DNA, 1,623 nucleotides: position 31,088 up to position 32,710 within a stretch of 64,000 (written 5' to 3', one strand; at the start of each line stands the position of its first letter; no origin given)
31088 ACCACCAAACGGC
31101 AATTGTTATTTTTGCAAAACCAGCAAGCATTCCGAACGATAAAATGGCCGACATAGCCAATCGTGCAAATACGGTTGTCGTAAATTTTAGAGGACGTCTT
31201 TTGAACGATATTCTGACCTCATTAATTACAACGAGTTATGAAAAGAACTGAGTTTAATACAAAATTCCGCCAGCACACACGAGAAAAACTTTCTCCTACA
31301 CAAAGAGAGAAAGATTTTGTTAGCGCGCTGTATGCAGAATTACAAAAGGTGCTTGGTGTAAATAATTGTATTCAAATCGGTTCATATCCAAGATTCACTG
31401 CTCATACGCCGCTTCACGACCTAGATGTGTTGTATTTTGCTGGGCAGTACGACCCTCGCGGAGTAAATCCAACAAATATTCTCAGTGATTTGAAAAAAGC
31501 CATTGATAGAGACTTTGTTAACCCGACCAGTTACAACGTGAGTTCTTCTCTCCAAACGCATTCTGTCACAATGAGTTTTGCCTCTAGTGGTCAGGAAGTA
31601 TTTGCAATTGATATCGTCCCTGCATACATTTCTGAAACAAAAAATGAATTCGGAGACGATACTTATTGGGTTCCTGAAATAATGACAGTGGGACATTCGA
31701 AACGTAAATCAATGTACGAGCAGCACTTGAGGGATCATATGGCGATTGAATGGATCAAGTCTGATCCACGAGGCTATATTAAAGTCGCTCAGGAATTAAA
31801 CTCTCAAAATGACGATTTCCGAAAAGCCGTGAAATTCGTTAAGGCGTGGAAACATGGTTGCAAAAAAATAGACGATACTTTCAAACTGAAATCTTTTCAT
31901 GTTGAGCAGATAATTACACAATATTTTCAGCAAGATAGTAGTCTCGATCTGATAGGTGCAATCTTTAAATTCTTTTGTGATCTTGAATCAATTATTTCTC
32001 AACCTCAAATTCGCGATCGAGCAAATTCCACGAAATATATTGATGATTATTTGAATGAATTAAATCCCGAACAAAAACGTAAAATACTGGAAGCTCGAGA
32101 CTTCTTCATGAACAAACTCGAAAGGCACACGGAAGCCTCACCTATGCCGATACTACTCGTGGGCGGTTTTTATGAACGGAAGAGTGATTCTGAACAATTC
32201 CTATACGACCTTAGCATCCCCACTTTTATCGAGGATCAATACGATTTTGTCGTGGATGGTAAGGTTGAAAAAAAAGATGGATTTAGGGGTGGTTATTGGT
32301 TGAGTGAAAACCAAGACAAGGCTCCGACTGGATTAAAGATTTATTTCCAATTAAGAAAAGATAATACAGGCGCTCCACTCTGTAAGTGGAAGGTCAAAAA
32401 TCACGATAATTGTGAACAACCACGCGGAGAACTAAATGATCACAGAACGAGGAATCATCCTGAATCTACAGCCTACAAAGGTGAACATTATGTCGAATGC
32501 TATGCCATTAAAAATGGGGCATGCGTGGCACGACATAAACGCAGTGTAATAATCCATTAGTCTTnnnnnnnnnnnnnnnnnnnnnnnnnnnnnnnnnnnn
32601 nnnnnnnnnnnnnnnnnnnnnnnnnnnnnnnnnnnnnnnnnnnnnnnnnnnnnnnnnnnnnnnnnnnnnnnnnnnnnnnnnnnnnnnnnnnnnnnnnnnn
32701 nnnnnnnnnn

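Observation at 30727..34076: Candidate novel defence cassette inside a Type I R-M operon: TM protein + cGAS/OAS-like nucleotidyltransferase + OLD/PARIS-like ATPase-TOPRIM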

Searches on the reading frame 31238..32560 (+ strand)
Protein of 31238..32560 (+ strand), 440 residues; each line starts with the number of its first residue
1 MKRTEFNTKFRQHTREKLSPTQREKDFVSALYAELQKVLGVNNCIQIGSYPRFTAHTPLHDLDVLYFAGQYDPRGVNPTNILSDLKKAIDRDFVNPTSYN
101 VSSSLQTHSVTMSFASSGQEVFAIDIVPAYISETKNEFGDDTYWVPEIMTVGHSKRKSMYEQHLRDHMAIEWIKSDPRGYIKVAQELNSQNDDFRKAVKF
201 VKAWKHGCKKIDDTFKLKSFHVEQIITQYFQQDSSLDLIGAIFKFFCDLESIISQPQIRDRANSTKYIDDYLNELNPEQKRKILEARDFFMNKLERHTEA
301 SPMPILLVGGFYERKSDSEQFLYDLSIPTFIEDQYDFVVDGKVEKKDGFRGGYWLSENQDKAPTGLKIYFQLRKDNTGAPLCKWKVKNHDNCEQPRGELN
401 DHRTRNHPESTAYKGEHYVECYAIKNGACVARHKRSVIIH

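Call 3: search_protein_families(library=pfam, proteins=[window:31238-32560:+], max_evalue=0.01)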
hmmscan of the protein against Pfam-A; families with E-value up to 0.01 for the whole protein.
window:31238-32560:+ (440 aa): 2 families
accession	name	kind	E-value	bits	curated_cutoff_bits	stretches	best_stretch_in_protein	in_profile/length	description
PF18134.7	AGS_C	-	2.1e-15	57.3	26.7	1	331-439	13-128/129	Adenylyl/Guanylyl and SMODS C-terminal sensor domain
PF18144.7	SMODS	-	0.00027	21.6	26.5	1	10-145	7-140/164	Second Messenger Oligonucleotide or Dinucleotide Synthetase domain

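Call 4: search_protein_families(library=padloc, proteins=[window:31238-32560:+], max_evalue=0.01)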
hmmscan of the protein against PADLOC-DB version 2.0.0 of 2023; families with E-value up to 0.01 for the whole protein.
window:31238-32560:+ (440 aa): 27 families (the best 25 are shown)
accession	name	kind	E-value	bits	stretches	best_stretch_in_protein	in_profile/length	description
PDLC00785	Cyclase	-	1.5e-175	582.7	1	1-439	1-441/443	oligonucleotide-cyclase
PDLC00796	Cyclase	-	2.6e-28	97.5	2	315-439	301-429/432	oligonucleotide-cyclase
PDLC00823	Cyclase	-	2.1e-25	88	1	7-284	13-247/285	oligonucleotide-cyclase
PDLC00793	Cyclase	-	6.2e-19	66.5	1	332-439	346-460/462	oligonucleotide-cyclase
PDLC00809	Cyclase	-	1.1e-18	65.8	2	14-142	11-146/295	oligonucleotide-cyclase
PDLC00778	Cyclase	-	7.9e-16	55.9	1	330-439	335-453/455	oligonucleotide-cyclase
PDLC00808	Cyclase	-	5.8e-15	53.4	1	39-245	49-231/325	oligonucleotide-cyclase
PDLC00770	Cyclase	-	7.2e-15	52.8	1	345-437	406-505/509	oligonucleotide-cyclase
PDLC00776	Cyclase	-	1.4e-14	52.2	1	13-251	15-217/287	oligonucleotide-cyclase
PDLC00802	Cyclase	-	5.2e-12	43.6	1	171-293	184-300/332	oligonucleotide-cyclase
PDLC00803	Cyclase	-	6e-12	43.8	1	18-276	22-231/253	oligonucleotide-cyclase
PDLC00822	Cyclase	-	3.9e-11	40.9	1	43-262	48-279/375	oligonucleotide-cyclase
PDLC00818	Cyclase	-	8.5e-11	39.9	1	168-274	153-251/322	oligonucleotide-cyclase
PDLC00790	Cyclase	-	2.4e-10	38.2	1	171-299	169-296/310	oligonucleotide-cyclase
PDLC00810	Cyclase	-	3e-10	38.1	1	39-232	45-206/335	oligonucleotide-cyclase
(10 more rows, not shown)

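Call 5: search_protein_families(library=ncbifam, proteins=[window:31238-32560:+], max_evalue=0.01)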
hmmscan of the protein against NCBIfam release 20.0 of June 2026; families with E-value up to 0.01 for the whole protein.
window:31238-32560:+ (440 aa): 3 families
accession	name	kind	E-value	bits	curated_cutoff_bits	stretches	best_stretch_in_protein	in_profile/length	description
NF041117.1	CBASS_cyclase_b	equivalog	1.4e-23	83.8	200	1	14-287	4-247/275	CBASS oligonucleotide cyclase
NF041116.1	CBASS_cyclase_a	equivalog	2.1e-11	43.5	200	1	32-246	34-228/317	CBASS oligonucleotide cyclase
NF041078.1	cGAS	equivalog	5.4e-05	22.5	150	1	168-300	194-320/339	CBASS cGAMP synthase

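Call 9: find_related_loci(query=window:31238-32560:+, collection=genome_contigs, flank=8000)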
Query window:31238-32560:+ (440 aa) in genome_contigs; peptide patterns used: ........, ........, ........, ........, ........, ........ (x = any residue, [..] = any of these).
20 stretches matched a pattern; 1 encode a relative of the query (tblastn E <= 1e-3); 1 distinct loci.
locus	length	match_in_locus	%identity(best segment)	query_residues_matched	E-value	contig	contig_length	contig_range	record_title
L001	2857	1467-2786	84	1-440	0e+0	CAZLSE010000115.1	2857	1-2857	MAG TPA_asm: uncultured Gammaproteobacteria bacterium isolate binchicken_co37_70 genome assembly, contig: NODE_11162_len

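Call 10: find_homologous_proteins(query=window:31238-32560:+, max_evalue=1e-10)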
Query window:31238-32560:+ (440 aa): 820 proteins with E <= 1e-10 among 3377 candidates; the best 120 are listed.
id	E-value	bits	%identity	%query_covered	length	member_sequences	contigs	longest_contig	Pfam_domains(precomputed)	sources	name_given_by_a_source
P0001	0.0e+0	1028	100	100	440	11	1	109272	PF18134.8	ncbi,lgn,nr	ncbi:hypothetical protein HYV73_00710 [Candidatus Uhrbacteria bacterium]|nr:hypothetical protein [Ca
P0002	9.0e-236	801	86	87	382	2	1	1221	PF18134.8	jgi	jgi:hypothetical protein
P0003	2.8e-202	690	66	100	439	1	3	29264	PF18134.8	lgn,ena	-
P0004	6.2e-177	607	59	100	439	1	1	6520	PF18134.8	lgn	-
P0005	2.6e-175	602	58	100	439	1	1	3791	PF18134.8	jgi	jgi:hypothetical protein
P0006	6.9e-175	600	58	100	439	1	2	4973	PF18134.8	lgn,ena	-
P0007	3.7e-167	575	58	100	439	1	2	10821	PF18134.8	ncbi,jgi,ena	-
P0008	4.2e-154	532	54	100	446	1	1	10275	PF18144.8,PF18134.8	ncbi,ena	-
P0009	1.4e-143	497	51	100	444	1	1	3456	PF18144.8,PF18134.8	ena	-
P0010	5.3e-142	492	50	100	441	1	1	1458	PF18144.8,PF18134.8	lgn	-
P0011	2.1e-141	490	50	100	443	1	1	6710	PF18144.8,PF18134.8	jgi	jgi:hypothetical protein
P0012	3.9e-141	489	50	100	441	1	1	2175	PF18144.8,PF18134.8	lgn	-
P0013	5.4e-141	488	50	100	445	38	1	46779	PF18144.8,PF18134.8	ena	-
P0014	1.1e-140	487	50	100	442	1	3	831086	PF18144.8,PF18134.8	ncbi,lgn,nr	ncbi:MAG: hypothetical protein KBC69_00495 [Candidatus Magasanikbacteria bacterium]|nr:hypothetical 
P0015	4.4e-140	485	49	100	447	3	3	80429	PF18144.8,PF18134.8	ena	-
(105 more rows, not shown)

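Call 11: find_encoding_contigs(protein=P0003, flank=8000, max_places=3)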
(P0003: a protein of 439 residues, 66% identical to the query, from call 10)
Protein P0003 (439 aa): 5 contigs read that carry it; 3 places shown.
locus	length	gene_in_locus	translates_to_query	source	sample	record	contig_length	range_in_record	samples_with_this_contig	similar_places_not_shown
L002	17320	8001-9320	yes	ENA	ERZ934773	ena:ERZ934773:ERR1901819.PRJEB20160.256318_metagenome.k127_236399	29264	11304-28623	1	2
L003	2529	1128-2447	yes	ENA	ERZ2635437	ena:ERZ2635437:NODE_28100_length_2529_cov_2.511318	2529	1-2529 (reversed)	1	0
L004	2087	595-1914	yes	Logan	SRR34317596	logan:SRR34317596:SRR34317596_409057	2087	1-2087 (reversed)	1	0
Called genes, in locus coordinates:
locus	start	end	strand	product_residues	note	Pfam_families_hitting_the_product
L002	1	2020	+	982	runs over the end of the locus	PF00176:SNF2-rel_dom, PF00270:DEAD, PF04851:ResIII, PF00271:Helicase_C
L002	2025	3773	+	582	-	PF01555:N6_N4_Mtase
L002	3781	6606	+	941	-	PF04851:ResIII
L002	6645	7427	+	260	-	-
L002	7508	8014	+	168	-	-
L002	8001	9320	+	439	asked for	PF18134:AGS_C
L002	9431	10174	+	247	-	PF12705:PDDEXK_1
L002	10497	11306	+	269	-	-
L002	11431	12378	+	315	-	PF25145:NfeD1b_N (weak), PF01343:Peptidase_S49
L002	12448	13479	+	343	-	PF00589:Phage_integrase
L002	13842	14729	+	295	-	PF00589:Phage_integrase, PF22823:MrpR_C_cat (weak)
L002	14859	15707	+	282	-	PF10987:DUF2806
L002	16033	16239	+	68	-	-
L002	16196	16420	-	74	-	-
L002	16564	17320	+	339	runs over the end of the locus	PF00589:Phage_integrase (weak)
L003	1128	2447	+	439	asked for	PF18134:AGS_C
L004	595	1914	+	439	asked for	PF18134:AGS_C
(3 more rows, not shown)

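Call 12: find_encoding_contigs(protein=P0007, flank=8000, max_places=2)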
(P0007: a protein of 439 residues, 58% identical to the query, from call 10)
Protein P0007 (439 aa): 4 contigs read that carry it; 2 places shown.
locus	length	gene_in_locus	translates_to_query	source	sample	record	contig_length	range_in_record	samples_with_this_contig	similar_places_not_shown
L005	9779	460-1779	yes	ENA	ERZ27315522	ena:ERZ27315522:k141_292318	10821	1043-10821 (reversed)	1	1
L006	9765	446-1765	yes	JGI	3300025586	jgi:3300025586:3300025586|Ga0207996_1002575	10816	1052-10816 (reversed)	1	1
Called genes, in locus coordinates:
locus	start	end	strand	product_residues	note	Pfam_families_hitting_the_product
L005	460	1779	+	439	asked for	PF18134:AGS_C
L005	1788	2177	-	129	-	-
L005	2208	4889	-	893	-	PF04851:ResIII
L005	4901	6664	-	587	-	PF01555:N6_N4_Mtase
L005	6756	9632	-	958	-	PF00176:SNF2-rel_dom, PF13872:AAA_34 (weak), PF00270:DEAD, PF04851:ResIII, PF00271:Helicase_C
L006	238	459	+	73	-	-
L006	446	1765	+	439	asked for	PF18134:AGS_C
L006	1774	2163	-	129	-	-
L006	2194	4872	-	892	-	PF04851:ResIII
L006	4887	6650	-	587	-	PF01555:N6_N4_Mtase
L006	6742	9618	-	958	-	PF00176:SNF2-rel_dom, PF13872:AAA_34 (weak), PF00270:DEAD, PF04851:ResIII, PF00271:Helicase_C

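Call 13: find_encoding_contigs(protein=P0008, flank=8000, max_places=2)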
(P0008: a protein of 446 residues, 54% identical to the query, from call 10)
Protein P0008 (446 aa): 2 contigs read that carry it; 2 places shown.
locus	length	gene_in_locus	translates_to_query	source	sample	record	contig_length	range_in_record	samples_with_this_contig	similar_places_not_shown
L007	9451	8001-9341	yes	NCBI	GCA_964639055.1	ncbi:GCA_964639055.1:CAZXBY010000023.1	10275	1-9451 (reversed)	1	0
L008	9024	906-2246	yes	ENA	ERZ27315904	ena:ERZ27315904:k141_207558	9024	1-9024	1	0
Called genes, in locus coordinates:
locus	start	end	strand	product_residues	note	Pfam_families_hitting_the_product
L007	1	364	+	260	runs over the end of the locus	PF06152:Phage_min_cap2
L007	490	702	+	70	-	PF12844:HTH_19, PF01381:HTH_3, PF13443:HTH_26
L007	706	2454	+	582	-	PF12161:HsdM_N, PF02384:N6_Mtase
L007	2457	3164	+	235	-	PF09509:Hypoth_Ymh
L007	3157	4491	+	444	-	PF01420:Methylase_S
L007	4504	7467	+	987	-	PF04313:HSDR_N, PF00270:DEAD (weak), PF04851:ResIII, PF18766:SWI2_SNF2, PF22679:T1R_D3-like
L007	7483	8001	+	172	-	-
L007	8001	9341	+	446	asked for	PF18144:SMODS (weak), PF18134:AGS_C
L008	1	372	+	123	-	?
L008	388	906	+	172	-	-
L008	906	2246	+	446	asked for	PF18144:SMODS (weak), PF18134:AGS_C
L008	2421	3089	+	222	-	-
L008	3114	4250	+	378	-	PF17236:SU10_MCP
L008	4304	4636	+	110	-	-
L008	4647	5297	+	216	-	-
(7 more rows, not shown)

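Call 14: find_encoding_contigs(protein=P0014, flank=8000, max_places=2)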
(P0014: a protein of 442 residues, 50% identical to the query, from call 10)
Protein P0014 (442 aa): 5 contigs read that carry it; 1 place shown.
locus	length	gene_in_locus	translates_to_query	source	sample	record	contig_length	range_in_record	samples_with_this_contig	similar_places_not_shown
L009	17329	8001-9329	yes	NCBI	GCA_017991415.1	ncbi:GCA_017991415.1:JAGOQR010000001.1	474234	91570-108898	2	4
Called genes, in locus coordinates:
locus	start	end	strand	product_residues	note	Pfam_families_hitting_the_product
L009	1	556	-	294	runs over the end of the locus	PF07645:EGF_CA (faint), PF12662:cEGF (faint), PF06247:Plasmod_Pvs28 (faint), PF14670:FXa_inhibition (faint)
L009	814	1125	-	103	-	-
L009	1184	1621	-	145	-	-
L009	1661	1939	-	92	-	-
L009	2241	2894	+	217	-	-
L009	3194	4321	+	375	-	-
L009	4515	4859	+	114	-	-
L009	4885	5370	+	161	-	PF12728:HTH_17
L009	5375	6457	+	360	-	PF14659:Phage_int_SAM_3, PF00589:Phage_integrase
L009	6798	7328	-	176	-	-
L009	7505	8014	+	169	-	-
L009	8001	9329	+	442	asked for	PF18144:SMODS (weak), PF18134:AGS_C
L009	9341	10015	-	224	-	PF04480:DUF559 (weak)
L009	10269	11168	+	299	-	-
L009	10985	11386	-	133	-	-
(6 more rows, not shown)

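Call 24: search_solved_structures(query=window:31238-32560:+, max_evalue=0.1, show_alignments=2)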
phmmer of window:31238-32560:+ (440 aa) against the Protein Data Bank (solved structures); distinct sequences matched with E-value up to 0.1: 5.
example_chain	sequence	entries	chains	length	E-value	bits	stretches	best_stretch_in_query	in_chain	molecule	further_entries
6p80_A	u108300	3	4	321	0.00023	23.4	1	42-131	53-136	E. coli MS115-1 NucC | E. coli MS115-1 CdnC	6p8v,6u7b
6p8u_A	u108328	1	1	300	0.00066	21.8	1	5-137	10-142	Nucleotidyltransferase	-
6p82_A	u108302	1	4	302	0.00068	21.8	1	5-137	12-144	Nucleotidyltransferase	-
6p8j_C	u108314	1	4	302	0.017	17.2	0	5-137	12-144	Nucleotidyltransferase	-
6wt8_A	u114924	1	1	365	0.076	15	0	191-276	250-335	STING-associated CdnE c-di-GMP synthase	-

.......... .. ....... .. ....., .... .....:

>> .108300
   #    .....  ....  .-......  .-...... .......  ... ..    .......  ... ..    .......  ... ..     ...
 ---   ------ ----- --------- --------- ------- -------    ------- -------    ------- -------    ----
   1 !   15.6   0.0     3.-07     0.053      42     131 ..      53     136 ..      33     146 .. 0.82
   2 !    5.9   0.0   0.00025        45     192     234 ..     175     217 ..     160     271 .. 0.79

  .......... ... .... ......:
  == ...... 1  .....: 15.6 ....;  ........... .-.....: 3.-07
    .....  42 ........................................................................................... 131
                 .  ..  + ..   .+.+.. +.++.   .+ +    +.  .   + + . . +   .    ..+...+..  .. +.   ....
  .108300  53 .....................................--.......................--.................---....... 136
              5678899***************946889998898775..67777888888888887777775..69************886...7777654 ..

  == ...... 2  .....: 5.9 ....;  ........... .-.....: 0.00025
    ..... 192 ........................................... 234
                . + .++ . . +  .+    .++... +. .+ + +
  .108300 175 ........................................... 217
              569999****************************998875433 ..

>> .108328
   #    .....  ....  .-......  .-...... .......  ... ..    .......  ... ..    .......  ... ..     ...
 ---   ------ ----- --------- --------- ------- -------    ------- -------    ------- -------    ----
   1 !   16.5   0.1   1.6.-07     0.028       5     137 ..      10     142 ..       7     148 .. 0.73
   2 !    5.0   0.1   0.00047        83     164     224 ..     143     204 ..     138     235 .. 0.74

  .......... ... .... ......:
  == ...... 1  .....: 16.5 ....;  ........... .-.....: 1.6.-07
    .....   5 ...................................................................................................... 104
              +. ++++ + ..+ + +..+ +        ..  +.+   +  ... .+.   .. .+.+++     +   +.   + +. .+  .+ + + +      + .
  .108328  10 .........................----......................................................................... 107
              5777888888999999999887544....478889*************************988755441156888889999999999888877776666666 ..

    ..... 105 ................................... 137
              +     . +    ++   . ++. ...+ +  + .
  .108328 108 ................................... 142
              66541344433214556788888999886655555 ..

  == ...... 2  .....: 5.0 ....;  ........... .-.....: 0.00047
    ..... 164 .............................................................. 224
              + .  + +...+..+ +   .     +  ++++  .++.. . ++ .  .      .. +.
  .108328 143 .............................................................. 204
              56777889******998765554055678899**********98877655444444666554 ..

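Call 30: search_solved_structures(query=A2, max_evalue=0.1)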
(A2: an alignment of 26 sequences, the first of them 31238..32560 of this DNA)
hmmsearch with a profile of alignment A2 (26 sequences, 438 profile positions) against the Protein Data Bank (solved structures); distinct sequences matched with E-value up to 0.1: 10.
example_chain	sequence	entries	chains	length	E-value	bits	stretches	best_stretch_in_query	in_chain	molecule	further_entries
6p82_A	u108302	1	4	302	6e-15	58.5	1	6-132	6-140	Nucleotidyltransferase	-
6p8u_A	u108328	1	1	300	6.8e-15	58.3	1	6-132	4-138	Nucleotidyltransferase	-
6p8j_C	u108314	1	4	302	4.6e-13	52.2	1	6-132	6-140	Nucleotidyltransferase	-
6p80_A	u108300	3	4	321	2.2e-11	46.7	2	42-132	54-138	E. coli MS115-1 NucC | E. coli MS115-1 CdnC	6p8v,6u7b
9sa4_A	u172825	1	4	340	0.0042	19.4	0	164-232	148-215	CD-NTase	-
9ntn_G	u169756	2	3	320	0.0075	18.6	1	169-280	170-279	CdnD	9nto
8ysc_A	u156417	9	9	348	0.028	16.7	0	165-206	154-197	Nucleotidyltransferase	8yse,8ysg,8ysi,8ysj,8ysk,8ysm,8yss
8ysd_A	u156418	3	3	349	0.028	16.7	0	165-206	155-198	Nucleotidyltransferase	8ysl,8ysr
9sa5_A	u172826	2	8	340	0.032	16.5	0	164-232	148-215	CD-NTase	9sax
8ysn_A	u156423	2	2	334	0.064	15.5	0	165-206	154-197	Nucleotidyltransferase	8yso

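Call 44: find_related_loci(query=A2, collection=metagenome_contigs, flank=8000)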
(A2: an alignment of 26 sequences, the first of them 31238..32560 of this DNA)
Query A2 (440 aa) in metagenome_contigs; peptide patterns used: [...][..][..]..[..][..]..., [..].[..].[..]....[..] (x = any residue, [..] = any of these).
360 stretches matched a pattern; 199 encode a relative of the query (tblastn E <= 1e-3); the best 80 are kept; 80 distinct loci.
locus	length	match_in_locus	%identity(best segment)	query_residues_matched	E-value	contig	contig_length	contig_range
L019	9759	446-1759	58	1-439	1e-173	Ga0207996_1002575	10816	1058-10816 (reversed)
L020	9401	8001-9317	50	1-439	4e-145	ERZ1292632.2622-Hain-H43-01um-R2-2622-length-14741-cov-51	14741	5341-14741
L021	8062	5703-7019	49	1-439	5e-142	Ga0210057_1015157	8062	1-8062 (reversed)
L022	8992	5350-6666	49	1-439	5e-142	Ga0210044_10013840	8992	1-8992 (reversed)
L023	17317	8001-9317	48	1-439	1e-140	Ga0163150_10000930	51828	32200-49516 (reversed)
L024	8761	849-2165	48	1-439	1e-139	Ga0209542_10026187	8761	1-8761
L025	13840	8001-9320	48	1-440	2e-139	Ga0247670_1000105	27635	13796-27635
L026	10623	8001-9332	49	1-439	5e-139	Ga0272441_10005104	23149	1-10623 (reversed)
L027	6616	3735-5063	48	1-437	5e-138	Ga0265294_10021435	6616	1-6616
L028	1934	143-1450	47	1-440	4e-148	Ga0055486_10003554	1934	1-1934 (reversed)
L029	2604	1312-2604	47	1-434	1e-144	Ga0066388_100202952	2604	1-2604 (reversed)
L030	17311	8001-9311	50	1-439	1e-136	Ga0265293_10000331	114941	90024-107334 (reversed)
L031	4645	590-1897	47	1-440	2e-138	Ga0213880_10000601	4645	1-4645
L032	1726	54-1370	48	1-439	4e-147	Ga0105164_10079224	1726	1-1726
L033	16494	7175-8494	49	1-439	1e-135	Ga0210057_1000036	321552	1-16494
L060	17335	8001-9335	48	1-439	4e-129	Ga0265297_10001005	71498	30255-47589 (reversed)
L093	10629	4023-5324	44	1-439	1e-120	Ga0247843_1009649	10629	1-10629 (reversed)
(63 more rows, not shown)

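Call 46: find_related_loci(query=A2, collection=viral_contigs, flank=8000)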
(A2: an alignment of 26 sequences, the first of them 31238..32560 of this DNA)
Query A2 (440 aa) in viral_contigs; peptide patterns used: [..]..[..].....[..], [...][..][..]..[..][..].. (x = any residue, [..] = any of these).
112 stretches matched a pattern; 1 encode a relative of the query (tblastn E <= 1e-3); 1 distinct loci.
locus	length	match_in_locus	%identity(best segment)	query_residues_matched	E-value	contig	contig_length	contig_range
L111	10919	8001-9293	47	1-439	5e-121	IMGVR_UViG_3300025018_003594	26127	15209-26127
